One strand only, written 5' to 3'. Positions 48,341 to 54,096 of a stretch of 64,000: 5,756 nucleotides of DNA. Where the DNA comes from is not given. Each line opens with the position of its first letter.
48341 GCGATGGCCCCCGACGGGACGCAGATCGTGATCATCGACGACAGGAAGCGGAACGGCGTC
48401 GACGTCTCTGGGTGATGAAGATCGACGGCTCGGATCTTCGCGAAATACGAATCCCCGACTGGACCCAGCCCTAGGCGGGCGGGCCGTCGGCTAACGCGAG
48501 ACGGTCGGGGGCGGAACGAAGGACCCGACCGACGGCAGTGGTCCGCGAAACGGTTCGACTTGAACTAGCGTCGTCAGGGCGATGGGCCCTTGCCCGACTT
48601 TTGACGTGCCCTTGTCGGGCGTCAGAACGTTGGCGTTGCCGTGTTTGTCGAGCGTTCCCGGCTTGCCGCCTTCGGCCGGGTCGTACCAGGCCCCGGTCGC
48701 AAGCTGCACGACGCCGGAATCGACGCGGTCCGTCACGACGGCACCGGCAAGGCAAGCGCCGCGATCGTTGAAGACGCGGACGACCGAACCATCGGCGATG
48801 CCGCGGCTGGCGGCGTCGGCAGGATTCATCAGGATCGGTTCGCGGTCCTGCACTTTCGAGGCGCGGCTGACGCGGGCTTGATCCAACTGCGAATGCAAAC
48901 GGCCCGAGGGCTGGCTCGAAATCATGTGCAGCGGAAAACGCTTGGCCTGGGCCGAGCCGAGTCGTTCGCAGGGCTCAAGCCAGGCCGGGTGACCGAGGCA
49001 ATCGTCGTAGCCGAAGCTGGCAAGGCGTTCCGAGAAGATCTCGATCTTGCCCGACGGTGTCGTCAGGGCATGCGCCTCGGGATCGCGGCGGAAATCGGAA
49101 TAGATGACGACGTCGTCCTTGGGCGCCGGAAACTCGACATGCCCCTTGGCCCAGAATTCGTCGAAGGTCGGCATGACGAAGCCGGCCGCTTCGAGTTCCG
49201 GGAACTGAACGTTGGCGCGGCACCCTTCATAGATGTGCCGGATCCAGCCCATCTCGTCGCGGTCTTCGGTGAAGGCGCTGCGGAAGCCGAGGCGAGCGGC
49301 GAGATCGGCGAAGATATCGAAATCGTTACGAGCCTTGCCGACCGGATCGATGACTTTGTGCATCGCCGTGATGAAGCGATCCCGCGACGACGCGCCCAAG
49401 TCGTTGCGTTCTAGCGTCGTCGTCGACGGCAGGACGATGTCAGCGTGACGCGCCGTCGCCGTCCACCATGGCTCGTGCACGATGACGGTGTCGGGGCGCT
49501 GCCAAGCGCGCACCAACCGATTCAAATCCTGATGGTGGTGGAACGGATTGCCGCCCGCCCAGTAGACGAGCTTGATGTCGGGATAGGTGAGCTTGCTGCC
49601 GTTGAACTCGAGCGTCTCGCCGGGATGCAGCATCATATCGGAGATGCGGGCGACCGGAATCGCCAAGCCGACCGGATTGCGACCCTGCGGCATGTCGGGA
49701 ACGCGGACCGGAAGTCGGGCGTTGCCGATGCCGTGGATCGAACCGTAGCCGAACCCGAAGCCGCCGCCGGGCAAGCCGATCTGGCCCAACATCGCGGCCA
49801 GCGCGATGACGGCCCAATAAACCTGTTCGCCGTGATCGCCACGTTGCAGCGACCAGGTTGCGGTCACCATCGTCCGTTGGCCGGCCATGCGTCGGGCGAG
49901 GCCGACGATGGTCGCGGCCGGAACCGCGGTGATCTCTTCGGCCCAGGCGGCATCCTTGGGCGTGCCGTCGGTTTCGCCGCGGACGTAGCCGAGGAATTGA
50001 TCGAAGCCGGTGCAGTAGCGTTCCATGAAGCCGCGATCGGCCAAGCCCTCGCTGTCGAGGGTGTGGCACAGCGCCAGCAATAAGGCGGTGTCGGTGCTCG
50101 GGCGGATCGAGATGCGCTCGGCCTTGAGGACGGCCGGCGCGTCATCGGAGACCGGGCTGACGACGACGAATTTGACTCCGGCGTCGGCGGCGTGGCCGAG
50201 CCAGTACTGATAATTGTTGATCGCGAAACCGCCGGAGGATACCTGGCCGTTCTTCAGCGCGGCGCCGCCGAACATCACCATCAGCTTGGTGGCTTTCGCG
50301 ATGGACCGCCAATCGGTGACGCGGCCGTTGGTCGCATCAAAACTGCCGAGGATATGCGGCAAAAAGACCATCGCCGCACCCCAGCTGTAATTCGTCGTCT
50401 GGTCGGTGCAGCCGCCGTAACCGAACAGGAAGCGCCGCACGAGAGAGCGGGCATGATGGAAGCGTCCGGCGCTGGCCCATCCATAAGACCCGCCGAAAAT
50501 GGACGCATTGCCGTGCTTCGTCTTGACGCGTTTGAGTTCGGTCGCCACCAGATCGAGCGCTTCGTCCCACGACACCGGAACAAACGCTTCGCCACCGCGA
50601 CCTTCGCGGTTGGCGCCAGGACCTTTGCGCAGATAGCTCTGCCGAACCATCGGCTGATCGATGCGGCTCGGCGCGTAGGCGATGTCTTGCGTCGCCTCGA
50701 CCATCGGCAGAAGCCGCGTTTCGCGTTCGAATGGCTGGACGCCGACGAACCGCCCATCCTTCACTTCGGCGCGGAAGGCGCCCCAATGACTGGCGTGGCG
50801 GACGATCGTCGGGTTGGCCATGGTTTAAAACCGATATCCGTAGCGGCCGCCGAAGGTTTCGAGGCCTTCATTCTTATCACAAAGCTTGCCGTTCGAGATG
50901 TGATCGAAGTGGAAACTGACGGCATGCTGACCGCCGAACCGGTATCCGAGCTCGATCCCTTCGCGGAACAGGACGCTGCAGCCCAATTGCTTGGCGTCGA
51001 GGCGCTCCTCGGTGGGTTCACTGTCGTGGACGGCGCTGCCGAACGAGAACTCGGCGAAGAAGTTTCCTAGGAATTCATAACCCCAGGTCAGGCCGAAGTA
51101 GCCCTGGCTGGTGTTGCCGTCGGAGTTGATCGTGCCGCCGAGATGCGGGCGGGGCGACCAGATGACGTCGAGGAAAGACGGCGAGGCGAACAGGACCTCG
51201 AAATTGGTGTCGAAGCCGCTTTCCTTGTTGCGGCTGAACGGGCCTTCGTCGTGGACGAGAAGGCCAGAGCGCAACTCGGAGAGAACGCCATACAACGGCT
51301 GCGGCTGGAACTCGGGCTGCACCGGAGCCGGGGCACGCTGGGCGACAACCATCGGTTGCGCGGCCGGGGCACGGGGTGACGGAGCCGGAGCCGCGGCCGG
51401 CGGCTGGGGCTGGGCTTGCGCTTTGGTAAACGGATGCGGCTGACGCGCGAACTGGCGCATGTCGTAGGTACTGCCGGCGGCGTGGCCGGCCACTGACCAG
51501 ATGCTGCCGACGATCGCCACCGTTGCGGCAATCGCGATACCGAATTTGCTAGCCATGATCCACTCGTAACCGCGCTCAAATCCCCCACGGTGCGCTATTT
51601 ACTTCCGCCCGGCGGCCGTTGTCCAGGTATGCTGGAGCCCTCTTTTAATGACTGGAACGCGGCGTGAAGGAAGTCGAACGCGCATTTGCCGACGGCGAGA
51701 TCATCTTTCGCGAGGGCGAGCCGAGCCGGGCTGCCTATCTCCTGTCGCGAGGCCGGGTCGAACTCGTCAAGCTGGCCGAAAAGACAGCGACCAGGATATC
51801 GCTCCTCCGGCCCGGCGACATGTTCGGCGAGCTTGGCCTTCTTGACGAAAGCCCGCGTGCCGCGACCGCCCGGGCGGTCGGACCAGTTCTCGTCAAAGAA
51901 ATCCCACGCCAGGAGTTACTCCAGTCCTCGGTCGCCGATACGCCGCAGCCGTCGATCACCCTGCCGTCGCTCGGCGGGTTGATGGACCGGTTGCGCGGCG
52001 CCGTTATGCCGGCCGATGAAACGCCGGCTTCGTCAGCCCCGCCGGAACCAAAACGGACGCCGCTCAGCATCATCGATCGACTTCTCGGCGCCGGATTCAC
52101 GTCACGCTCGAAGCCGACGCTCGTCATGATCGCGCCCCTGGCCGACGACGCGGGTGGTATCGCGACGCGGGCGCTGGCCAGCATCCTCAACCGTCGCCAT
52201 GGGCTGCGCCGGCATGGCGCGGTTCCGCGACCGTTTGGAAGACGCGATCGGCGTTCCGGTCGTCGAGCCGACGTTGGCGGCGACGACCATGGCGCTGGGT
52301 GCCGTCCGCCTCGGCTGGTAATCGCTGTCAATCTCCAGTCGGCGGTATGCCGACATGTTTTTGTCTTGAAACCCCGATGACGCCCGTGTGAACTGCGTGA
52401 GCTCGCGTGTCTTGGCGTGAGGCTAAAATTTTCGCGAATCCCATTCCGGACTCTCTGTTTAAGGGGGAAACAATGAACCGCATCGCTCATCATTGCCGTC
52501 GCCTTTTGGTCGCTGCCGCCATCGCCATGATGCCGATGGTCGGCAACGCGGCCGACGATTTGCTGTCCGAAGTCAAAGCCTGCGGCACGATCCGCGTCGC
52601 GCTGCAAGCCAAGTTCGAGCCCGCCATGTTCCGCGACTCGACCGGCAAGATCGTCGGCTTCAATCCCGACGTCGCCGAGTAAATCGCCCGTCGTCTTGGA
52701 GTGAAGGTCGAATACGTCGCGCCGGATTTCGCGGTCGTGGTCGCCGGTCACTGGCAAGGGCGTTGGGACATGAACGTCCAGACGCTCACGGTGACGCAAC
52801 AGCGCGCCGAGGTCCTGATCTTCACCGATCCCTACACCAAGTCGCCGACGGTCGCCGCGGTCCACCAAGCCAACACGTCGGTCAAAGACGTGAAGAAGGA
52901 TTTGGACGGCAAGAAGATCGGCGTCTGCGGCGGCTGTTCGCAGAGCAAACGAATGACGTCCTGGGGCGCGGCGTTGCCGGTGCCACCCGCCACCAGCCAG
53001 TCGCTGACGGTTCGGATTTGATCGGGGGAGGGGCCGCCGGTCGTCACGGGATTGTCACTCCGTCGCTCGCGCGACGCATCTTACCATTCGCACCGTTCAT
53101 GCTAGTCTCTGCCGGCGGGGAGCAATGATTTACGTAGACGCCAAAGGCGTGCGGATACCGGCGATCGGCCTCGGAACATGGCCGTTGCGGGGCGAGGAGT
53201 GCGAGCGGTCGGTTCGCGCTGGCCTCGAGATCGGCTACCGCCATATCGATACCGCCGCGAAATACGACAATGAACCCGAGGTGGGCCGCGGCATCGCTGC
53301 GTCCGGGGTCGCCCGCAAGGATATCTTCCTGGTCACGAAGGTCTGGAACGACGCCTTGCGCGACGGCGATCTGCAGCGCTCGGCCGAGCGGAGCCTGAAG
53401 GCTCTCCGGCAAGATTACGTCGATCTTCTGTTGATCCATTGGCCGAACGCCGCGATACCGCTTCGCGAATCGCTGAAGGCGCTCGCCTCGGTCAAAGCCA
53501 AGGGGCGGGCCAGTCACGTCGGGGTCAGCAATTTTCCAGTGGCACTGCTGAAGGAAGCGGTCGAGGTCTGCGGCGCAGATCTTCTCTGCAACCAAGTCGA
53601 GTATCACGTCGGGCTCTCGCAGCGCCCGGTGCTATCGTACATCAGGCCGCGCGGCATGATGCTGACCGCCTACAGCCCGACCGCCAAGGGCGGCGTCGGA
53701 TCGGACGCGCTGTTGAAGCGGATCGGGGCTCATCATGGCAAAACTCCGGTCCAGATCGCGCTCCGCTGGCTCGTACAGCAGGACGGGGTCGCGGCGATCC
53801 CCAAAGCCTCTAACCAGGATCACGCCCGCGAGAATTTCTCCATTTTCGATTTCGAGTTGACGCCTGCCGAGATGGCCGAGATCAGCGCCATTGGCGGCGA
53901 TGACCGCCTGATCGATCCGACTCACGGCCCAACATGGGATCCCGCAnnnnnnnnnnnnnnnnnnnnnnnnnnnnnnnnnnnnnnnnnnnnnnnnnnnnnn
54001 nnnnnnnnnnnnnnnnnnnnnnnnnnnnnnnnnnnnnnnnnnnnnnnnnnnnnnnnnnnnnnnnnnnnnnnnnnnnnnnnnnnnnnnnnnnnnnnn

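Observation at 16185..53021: Six in-frame TAA/TAG codons in five well-conserved accessory genes within 37 kb, while all housekeeping genes are intact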

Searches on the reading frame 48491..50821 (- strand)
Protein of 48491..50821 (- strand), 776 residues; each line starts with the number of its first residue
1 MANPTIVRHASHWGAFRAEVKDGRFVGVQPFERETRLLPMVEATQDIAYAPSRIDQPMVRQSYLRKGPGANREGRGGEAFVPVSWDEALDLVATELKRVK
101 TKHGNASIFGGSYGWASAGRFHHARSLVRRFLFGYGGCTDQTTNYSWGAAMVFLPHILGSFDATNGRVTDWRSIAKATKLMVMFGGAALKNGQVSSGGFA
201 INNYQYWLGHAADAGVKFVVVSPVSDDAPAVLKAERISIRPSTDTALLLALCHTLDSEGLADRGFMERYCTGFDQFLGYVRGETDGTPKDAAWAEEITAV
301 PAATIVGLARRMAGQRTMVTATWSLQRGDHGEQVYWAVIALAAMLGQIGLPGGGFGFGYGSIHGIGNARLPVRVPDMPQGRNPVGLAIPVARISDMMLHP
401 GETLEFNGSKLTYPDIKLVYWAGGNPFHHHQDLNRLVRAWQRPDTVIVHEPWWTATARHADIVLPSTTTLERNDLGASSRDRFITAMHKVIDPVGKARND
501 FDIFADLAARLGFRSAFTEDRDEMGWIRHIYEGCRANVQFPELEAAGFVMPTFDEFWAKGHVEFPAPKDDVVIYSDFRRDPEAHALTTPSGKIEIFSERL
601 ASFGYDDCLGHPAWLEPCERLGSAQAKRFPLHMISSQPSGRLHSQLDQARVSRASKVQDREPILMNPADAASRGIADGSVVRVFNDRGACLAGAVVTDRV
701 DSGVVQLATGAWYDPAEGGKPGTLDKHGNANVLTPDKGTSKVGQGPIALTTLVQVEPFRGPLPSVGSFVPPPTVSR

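Call 8: find_encoding_contigs(protein=window:48491-50821:-, flank=10000, max_places=10)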
Protein window:48491-50821:- (776 aa): 1 contig read that carries it; 1 place shown.
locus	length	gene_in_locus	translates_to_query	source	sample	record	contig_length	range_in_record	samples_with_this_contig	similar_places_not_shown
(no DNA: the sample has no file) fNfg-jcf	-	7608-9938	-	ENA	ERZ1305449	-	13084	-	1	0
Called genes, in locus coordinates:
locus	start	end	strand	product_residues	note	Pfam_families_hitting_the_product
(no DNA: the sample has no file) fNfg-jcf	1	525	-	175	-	?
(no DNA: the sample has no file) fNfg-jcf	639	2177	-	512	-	PF00496:SBP_bac_5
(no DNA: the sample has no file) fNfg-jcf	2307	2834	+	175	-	PF14588:YjgF_endoribonc, PF01042:Ribonuc_L-PSP (weak)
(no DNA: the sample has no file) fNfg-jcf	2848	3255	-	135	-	PF01042:Ribonuc_L-PSP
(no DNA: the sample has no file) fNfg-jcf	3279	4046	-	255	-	PF00106:adh_short, PF23441:SDR (weak), PF13561:adh_short_C2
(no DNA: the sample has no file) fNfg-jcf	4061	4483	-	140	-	PF13577:SnoaL_4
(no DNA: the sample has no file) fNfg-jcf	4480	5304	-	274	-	PF00248:Aldo_ket_red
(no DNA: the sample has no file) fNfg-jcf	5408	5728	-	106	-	PF00497:SBP_bac_3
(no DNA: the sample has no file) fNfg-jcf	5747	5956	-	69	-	-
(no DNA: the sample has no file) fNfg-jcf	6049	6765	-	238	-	PF00027:cNMP_binding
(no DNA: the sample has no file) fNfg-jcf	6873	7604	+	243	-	PF09411:PagL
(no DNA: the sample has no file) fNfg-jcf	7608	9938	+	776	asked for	PF18364:Molybdopterin_N, PF00384:Molybdopterin, PF01568:Molydop_binding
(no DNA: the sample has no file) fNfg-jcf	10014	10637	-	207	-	PF07676:PD40 (faint)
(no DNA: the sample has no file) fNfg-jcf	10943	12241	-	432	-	PF07690:MFS_1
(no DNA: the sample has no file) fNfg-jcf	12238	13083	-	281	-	?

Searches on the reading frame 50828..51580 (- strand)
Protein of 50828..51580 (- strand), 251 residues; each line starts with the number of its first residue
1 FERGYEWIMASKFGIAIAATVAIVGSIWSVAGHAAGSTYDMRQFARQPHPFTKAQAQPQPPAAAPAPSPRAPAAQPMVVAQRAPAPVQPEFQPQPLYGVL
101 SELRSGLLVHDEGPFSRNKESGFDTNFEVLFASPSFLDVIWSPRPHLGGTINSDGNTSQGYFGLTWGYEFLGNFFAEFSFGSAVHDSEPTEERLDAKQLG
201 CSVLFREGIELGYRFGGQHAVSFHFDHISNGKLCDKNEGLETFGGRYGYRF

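Call 13: search_protein_families(library=pfam, proteins=[window:50828-51580:-])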
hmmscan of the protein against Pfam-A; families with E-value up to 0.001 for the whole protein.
window:50828-51580:- (251 aa): 1 family
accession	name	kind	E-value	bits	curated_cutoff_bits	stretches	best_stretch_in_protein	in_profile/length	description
PF09411.16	PagL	-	6.8e-20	72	23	1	167-250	51-136/136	Lipid A 3-O-deacylase (PagL)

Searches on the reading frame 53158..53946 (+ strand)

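Call 51: search_protein_families(library=pfam, proteins=[window:53158-53946:+])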
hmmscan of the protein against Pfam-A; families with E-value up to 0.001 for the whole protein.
window:53158-53946:+ (263 aa): 1 family
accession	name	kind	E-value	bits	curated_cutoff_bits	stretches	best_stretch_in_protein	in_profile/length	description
PF00248.27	Aldo_ket_red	-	1.6e-54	185.5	24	1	3-245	2-289/291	Aldo/keto reductase family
